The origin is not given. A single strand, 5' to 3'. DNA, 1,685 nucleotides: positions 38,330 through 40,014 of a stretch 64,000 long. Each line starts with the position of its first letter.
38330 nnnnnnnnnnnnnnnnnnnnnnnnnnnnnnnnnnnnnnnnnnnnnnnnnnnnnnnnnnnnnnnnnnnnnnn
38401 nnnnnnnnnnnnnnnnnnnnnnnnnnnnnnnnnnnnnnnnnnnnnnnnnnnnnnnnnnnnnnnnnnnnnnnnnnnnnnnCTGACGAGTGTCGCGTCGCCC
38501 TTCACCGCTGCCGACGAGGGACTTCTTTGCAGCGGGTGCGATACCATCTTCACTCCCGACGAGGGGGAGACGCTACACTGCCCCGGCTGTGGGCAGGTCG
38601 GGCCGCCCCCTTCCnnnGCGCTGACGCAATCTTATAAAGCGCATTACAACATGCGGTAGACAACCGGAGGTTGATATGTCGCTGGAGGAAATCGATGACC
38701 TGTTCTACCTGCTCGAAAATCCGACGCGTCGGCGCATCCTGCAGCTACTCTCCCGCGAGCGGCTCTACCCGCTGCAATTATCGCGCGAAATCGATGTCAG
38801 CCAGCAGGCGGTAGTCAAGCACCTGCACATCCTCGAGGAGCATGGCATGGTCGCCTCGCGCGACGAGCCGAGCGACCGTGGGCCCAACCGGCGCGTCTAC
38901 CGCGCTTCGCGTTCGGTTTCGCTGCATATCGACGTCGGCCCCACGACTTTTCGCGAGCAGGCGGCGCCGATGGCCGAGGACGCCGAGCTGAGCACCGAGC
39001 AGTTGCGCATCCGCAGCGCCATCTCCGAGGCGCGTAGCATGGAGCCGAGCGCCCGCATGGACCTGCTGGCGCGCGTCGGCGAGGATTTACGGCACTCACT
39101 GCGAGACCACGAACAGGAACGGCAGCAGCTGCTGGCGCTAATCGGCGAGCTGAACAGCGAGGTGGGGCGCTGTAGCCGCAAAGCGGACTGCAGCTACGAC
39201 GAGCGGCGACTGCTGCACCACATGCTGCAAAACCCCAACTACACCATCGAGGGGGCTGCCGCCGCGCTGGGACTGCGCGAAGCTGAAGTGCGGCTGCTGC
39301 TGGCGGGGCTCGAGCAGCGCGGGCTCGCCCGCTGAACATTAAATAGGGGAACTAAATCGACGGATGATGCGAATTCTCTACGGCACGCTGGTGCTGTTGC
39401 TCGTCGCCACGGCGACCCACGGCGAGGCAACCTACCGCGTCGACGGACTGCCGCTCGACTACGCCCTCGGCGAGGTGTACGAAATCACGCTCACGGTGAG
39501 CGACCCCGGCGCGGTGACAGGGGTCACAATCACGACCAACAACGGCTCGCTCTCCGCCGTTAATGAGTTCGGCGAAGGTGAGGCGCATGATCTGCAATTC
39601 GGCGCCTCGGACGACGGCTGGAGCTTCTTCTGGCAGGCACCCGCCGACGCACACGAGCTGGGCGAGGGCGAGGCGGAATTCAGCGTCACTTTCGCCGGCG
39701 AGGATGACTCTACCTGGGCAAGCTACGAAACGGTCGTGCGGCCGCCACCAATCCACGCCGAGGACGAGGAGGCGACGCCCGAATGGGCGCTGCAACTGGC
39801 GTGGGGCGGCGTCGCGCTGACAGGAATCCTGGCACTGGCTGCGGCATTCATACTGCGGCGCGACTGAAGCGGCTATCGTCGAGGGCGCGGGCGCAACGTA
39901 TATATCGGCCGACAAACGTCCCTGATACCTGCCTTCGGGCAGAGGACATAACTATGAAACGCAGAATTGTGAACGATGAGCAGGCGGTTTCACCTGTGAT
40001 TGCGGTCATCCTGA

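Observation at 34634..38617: Mosaic giant adhesin: low-GC N-terminal 750 aa fused to high-GC C-terminal module ending in TM + cytoplasmic zinc ribbon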

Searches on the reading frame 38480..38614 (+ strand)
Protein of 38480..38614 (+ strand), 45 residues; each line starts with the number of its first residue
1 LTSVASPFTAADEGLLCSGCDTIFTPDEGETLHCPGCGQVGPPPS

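Call 72: find_homologous_proteins(query=A5, max_evalue=0.01)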
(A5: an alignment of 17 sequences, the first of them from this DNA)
Query A5 (17 sequences) (41 aa, profile of the alignment): 17 proteins with E <= 0.01 among 681 candidates.
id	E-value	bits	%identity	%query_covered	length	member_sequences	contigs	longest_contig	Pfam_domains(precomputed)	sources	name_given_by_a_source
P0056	8.1e-15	72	42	80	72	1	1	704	-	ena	-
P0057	1.2e-14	71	39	80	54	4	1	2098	-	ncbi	-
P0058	2.2e-14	70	38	83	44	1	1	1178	-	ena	-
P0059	3.1e-14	70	38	83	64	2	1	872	-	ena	-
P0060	3.8e-14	70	40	85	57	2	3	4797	-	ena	-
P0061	4.8e-14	69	45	80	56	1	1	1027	-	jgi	jgi:rRNA maturation endonuclease Nob1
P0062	1.0e-13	68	39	88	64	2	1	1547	PF08271.18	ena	-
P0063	1.1e-13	68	45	80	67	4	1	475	PF23458.3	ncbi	-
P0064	1.1e-13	68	45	80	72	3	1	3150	-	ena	-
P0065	1.2e-13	68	39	88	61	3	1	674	PF08271.18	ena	-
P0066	1.2e-13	68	42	80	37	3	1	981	PF08271.18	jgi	jgi:rubrerythrin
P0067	1.8e-13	67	38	78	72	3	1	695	-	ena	-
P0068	2.8e-13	67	35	83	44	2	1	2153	-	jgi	jgi:rubrerythrin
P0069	1.0e-12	65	32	83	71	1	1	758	PF13248.12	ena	-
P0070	5.1e-9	53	29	83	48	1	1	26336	-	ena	-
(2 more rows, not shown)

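Call 90: search_protein_representatives(alignment_id=A6)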
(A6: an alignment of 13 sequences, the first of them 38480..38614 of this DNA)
Query: 13 sequences, 65 profile positions. Proteins with E-value up to 0.001 (for the whole library): 82; up to 1e-10: 14; up to 1e-30: 0. The best 82 are listed.
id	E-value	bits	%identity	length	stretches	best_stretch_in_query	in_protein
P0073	1.7e-24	101.5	-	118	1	2-65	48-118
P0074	3.8e-22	93.9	-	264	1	2-64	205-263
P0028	5.7e-22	93.4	-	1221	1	3-65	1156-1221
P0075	3.1e-21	91.0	-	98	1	4-65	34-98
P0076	3.3e-21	91.0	-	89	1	3-65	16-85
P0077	5.0e-20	87.2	-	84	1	4-65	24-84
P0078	1.3e-19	85.8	-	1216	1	3-65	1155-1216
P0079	1.8e-19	85.4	-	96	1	3-59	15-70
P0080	2.5e-19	84.9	-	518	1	3-65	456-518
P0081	1.1e-17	79.7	-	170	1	3-65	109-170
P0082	3.8e-16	74.7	-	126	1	3-65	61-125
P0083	6.9e-16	73.9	-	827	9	13-61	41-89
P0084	7.4e-16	73.8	-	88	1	28-65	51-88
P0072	1.7e-14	69.4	-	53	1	12-53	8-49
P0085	1.1e-10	57.2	-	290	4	34-62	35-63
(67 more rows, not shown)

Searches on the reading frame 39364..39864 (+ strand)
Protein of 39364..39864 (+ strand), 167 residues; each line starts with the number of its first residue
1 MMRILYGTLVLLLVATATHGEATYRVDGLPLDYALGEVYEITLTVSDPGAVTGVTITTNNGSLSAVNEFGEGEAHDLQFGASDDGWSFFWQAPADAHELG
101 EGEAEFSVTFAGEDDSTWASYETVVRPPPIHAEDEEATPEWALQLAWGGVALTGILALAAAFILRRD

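Call 67: search_protein_families(library=ncbifam, proteins=[window:39364-39864:+], max_evalue=0.01)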
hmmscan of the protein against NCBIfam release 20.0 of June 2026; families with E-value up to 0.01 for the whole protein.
window:39364-39864:+ (167 aa): 1 family
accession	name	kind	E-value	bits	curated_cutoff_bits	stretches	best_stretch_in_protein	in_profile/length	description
NF041895.1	choice_anch_V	domain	6.6e-08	32.7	42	1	22-97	39-122/150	choice-of-anchor V domain-containing protein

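Call 68: search_protein_families(library=pfam, proteins=[window:39364-39864:+], max_evalue=0.1)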
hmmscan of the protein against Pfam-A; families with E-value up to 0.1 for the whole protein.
window:39364-39864:+ (167 aa): 2 families
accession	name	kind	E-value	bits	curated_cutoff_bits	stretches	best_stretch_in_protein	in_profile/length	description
PF17957.7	Big_7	-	0.032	15.3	24.1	1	37-94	18-60/70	Bacterial Ig domain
PF21946.1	LppM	-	0.064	13.9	27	0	48-113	52-122/153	LppM domain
